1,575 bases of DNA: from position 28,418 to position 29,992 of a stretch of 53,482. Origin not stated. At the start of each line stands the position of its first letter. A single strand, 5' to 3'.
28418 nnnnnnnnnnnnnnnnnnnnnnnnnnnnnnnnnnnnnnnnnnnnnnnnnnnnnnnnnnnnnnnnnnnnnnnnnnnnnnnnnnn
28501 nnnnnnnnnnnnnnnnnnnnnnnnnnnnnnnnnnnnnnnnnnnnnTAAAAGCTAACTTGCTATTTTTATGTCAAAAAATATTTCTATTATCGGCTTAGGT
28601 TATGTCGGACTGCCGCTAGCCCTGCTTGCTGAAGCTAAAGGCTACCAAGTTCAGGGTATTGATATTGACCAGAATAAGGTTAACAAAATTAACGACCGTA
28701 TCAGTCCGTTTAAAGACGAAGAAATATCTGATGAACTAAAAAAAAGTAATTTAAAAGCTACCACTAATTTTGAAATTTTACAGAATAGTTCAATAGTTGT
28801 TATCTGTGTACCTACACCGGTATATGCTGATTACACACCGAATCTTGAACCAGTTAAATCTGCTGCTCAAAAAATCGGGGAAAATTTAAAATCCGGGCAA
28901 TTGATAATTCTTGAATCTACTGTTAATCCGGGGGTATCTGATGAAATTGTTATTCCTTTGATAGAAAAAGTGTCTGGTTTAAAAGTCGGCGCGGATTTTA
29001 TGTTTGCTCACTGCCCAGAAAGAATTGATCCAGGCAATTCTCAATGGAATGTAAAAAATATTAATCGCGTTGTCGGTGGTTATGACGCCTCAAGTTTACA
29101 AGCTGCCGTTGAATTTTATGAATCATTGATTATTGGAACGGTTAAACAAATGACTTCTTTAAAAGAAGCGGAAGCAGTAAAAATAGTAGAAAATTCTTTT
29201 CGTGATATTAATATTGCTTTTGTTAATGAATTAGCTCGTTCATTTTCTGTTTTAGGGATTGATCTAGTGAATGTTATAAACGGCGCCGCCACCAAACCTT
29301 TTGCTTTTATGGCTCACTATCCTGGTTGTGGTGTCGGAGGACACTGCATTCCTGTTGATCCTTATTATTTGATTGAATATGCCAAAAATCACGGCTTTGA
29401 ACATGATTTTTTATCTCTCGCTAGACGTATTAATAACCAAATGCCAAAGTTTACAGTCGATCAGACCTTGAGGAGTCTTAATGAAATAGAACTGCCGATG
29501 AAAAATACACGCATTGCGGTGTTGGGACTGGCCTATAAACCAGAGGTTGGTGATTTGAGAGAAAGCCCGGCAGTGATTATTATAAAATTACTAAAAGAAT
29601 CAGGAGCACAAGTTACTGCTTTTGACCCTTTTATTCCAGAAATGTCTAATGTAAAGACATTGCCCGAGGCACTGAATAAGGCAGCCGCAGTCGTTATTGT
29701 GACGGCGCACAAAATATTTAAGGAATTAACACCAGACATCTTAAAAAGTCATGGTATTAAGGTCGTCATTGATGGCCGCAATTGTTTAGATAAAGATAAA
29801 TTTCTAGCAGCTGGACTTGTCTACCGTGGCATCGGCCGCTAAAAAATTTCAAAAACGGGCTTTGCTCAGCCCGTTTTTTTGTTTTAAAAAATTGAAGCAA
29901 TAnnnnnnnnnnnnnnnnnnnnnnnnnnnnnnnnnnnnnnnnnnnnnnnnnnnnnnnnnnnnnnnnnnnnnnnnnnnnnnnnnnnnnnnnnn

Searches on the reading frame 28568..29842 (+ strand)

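Call 21: search_protein_families(library=pfam, proteins=[window:28568-29842:+])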
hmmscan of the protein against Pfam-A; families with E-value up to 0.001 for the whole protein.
window:28568-29842:+ (424 aa): 7 families
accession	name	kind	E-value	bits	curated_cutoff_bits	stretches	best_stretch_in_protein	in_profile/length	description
PF03721.20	UDPG_MGDP_dh_N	-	1.4e-42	145.8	27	1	4-180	2-183/187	UDP-glucose/GDP-mannose dehydrogenase family, NAD binding domain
PF00984.24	UDPG_MGDP_dh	-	7.3e-29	100.2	25.4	1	199-290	1-93/94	UDP-glucose/GDP-mannose dehydrogenase family, central domain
PF03720.21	UDPG_MGDP_dh_C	-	6.4e-25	88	30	1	317-409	1-103/103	UDP-glucose/GDP-mannose dehydrogenase family, UDP binding domain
PF03446.21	NAD_binding_2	-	9.2e-08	32.7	21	1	4-127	1-103/161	NAD binding domain of 6-phosphogluconate dehydrogenase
PF01210.29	NAD_Gly3P_dh_N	-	9.2e-07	29.4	23.1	1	5-97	2-93/158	NAD-dependent glycerol-3-phosphate dehydrogenase N-terminus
PF03807.23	F420_oxidored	-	8.7e-06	26.7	21.6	1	5-96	2-80/94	NADP oxidoreductase coenzyme F420-dependent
PF02737.24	3HCDH_N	-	0.00036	21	22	1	5-63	2-56/180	3-hydroxyacyl-CoA dehydrogenase, NAD binding domain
